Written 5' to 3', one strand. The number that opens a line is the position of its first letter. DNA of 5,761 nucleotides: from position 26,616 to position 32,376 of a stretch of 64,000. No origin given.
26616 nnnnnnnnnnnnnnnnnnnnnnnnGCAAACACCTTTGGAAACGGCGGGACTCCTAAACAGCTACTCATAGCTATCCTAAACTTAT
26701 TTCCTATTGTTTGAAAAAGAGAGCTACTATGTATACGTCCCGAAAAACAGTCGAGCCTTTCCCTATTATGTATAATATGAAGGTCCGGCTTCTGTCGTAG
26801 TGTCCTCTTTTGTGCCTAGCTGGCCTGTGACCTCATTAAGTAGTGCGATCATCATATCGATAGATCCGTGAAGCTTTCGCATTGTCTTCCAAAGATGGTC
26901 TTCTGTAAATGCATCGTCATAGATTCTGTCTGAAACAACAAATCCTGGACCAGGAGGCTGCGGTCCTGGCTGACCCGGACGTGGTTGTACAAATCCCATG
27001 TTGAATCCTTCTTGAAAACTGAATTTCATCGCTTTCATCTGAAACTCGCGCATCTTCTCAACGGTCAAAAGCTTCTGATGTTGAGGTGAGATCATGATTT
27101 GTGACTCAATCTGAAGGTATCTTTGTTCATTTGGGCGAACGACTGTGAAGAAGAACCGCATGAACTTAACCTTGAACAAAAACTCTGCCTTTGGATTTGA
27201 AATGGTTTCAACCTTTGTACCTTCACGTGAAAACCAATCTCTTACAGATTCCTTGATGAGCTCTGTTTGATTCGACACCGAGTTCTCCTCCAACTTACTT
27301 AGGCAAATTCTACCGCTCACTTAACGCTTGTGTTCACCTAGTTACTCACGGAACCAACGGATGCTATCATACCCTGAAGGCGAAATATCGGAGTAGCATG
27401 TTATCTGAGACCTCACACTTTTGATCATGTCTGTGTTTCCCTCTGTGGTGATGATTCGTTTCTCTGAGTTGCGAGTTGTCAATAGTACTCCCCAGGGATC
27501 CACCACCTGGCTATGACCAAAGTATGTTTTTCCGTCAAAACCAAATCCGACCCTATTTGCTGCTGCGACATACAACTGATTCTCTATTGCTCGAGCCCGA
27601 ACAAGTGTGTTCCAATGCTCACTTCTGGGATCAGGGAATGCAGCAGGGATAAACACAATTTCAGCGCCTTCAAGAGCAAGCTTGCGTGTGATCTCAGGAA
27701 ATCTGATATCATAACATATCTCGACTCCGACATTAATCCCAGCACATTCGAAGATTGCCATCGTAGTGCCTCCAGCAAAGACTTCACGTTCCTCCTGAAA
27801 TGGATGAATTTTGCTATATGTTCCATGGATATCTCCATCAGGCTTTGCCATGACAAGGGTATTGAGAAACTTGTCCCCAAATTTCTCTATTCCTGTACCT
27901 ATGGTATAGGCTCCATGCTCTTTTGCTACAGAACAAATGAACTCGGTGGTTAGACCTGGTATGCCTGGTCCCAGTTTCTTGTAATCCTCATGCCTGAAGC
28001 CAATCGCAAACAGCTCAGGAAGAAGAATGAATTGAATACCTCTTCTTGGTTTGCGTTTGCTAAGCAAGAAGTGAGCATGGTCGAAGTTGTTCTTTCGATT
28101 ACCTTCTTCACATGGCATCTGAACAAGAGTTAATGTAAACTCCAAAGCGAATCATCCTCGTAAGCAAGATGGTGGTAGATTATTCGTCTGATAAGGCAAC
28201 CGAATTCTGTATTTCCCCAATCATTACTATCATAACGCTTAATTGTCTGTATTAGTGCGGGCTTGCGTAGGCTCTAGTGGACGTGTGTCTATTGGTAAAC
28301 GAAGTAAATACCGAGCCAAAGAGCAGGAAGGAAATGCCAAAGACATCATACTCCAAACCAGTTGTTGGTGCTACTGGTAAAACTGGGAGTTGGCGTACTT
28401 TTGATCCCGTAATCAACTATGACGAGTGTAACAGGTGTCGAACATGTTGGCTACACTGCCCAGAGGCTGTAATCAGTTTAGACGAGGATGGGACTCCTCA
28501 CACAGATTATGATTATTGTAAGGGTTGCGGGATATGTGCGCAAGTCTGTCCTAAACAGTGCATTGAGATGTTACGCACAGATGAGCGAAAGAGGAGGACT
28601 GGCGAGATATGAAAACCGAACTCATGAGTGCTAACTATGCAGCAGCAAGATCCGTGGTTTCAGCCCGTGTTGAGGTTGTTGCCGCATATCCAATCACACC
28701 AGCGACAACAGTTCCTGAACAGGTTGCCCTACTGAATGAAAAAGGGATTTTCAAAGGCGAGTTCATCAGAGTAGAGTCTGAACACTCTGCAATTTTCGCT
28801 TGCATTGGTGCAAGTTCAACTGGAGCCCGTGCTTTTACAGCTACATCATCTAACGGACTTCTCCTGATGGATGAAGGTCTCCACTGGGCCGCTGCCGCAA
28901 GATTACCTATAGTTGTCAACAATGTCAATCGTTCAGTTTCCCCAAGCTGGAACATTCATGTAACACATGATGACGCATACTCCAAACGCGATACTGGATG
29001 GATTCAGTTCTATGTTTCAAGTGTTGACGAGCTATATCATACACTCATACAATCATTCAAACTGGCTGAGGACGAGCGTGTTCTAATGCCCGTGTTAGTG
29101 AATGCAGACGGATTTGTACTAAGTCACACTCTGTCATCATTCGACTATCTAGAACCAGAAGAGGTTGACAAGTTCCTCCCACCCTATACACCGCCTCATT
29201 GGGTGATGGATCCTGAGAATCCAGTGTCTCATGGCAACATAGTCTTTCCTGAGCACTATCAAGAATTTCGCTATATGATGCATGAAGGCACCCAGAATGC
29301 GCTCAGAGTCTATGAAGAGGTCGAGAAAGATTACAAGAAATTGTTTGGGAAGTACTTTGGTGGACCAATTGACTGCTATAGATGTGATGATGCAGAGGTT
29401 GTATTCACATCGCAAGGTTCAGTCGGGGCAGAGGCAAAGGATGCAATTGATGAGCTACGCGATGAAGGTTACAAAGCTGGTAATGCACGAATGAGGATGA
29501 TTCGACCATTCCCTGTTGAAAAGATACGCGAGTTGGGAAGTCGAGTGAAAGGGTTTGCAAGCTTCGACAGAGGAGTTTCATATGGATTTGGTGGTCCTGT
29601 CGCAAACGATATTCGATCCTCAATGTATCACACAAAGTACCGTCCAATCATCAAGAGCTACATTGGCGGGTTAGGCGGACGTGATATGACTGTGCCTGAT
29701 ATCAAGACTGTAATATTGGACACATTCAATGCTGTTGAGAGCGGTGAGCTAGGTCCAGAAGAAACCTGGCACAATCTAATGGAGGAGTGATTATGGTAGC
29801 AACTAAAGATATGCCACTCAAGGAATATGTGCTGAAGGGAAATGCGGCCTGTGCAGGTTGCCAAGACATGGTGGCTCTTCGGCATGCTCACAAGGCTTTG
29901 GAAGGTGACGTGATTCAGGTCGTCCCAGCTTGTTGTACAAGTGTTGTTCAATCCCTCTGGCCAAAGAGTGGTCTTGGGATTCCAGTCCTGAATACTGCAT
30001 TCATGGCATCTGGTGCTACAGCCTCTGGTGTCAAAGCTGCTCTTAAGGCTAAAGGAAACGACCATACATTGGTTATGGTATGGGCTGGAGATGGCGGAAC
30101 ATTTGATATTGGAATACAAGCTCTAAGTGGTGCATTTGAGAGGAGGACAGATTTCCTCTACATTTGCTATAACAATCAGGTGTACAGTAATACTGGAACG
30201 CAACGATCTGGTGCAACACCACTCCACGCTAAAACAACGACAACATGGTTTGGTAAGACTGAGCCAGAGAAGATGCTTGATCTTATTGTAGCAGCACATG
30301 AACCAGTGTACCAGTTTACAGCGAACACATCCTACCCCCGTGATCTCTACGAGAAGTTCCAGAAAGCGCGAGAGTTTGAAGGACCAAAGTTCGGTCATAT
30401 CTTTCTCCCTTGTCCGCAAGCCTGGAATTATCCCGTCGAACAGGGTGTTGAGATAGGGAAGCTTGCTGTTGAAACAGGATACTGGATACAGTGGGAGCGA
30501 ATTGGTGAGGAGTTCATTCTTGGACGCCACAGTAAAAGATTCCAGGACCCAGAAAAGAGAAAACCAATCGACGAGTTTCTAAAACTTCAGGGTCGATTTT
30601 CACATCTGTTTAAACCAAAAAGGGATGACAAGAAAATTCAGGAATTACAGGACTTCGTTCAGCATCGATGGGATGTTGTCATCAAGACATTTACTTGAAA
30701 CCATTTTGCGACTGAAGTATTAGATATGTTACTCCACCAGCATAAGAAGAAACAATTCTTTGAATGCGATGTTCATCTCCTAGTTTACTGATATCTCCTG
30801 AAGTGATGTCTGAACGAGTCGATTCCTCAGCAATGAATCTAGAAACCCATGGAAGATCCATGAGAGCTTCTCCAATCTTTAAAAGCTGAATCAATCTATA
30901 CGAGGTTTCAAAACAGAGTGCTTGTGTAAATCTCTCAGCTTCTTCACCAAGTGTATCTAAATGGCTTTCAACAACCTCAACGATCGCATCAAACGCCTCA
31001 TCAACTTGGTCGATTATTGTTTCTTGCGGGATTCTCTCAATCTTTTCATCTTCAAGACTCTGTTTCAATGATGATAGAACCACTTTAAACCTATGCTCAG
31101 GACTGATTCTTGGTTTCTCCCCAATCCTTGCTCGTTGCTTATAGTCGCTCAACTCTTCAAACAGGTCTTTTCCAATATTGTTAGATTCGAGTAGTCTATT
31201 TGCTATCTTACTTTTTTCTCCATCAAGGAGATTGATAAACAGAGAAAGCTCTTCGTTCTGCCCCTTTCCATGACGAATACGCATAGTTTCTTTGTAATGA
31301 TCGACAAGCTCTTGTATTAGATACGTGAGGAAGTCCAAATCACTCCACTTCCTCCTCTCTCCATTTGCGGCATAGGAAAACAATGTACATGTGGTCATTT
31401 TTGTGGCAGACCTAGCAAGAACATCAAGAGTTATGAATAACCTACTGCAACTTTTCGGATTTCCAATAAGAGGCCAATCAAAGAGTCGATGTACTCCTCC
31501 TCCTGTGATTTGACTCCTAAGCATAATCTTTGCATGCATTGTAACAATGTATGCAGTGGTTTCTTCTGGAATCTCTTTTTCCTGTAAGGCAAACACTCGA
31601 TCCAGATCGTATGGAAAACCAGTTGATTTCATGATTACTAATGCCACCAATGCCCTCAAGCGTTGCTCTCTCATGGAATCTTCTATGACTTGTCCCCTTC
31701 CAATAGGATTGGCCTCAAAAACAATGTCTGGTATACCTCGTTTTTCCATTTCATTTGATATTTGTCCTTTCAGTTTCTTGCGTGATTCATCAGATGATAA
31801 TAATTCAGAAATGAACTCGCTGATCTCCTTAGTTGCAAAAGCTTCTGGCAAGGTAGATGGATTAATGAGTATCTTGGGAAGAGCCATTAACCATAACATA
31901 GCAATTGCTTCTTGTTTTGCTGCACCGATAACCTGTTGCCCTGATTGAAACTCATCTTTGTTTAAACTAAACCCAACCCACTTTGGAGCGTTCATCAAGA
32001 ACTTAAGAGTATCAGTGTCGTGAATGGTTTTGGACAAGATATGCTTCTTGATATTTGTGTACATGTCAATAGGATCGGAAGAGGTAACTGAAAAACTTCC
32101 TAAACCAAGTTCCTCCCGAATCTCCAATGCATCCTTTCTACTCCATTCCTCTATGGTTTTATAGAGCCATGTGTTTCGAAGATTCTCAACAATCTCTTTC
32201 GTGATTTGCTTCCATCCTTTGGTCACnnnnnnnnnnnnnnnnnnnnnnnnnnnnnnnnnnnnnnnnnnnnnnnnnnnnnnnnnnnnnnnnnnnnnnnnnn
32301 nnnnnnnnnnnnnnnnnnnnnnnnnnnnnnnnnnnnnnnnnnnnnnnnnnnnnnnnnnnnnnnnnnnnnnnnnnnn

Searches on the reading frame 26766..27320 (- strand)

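Call 14: search_protein_families(library=pfam, proteins=[window:26766-27320:-], max_evalue=0.01)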
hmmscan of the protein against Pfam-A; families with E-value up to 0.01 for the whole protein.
window:26766-27320:- (184 aa): 1 family
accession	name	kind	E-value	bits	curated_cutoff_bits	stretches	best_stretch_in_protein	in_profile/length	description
PF10061.14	DUF2299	-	7.5e-12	45.6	22.8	1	26-151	2-128/138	Uncharacterized conserved protein (DUF2299)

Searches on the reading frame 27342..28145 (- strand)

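Call 14: search_protein_families(library=pfam, proteins=[window:27342-28145:-], max_evalue=0.01)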
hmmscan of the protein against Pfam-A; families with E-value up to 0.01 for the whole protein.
window:27342-28145:- (267 aa): 1 family
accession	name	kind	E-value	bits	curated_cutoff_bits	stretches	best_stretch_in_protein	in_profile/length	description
PF00795.27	CN_hydrolase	-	3.6e-47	161.3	23.2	1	5-245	2-255/256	Carbon-nitrogen hydrolase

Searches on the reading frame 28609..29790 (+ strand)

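Call 14: search_protein_families(library=pfam, proteins=[window:28609-29790:+], max_evalue=0.01)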
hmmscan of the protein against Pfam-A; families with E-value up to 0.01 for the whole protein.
window:28609-29790:+ (393 aa): 3 families
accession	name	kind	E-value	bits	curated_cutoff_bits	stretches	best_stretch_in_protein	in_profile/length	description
PF01855.24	POR_N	-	6.4e-64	216.3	27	1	16-239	3-230/231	Pyruvate flavodoxin/ferredoxin oxidoreductase, thiamine diP-bdg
PF17147.9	PFOR_II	-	1.4e-26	93.3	27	1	262-365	1-102/102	Pyruvate:ferredoxin oxidoreductase core domain II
PF02780.25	Transketolase_C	-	0.0035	17.7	25.9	1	260-347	8-96/124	Transketolase, C-terminal domain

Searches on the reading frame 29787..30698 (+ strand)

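Call 14: search_protein_families(library=pfam, proteins=[window:29787-30698:+], max_evalue=0.01)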
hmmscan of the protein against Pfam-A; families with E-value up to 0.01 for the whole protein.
window:29787-30698:+ (303 aa): 1 family
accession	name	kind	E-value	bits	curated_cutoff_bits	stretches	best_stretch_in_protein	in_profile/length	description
PF02775.26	TPP_enzyme_C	-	1.3e-15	58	21.9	1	75-202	33-148/151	Thiamine pyrophosphate enzyme, C-terminal TPP binding domain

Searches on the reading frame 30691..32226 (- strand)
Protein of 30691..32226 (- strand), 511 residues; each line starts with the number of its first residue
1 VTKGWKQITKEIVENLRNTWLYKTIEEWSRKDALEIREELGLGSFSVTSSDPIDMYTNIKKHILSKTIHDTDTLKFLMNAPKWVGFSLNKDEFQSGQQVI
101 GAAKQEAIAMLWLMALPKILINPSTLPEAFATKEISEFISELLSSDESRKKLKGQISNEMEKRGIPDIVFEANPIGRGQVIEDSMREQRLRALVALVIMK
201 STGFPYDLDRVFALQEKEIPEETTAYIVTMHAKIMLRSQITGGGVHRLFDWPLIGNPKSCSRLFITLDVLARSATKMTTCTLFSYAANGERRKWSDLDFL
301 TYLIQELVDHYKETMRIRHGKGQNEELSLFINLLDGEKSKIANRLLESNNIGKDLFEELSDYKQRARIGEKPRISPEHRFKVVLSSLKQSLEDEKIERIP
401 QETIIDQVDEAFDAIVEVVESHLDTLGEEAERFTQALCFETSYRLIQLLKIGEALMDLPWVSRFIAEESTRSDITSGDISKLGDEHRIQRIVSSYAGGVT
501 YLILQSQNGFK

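Call 14: search_protein_families(library=pfam, proteins=[window:30691-32226:-], max_evalue=0.01)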
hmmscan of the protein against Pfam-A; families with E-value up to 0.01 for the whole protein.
window:30691-32226:- (511 aa): 0 families

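Call 30: search_solved_structures(query=window:30691-32226:-, max_evalue=1)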
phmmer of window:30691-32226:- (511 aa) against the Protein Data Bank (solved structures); distinct sequences matched with E-value up to 1: 0.

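Call 63: search_protein_families(library=ncbifam, proteins=[window:30691-32226:-], max_evalue=0.1)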
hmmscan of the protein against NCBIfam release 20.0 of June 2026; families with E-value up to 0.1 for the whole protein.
window:30691-32226:- (511 aa): 0 families

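Call 64: search_protein_families(library=padloc, proteins=[window:30691-32226:-], max_evalue=0.1)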
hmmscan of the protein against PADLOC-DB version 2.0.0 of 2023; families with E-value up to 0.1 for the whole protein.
window:30691-32226:- (511 aa): 1 family
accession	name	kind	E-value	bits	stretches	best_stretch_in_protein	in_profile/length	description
PDLC04903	PDC-S09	-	0.025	12.9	1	276-318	25-66/108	-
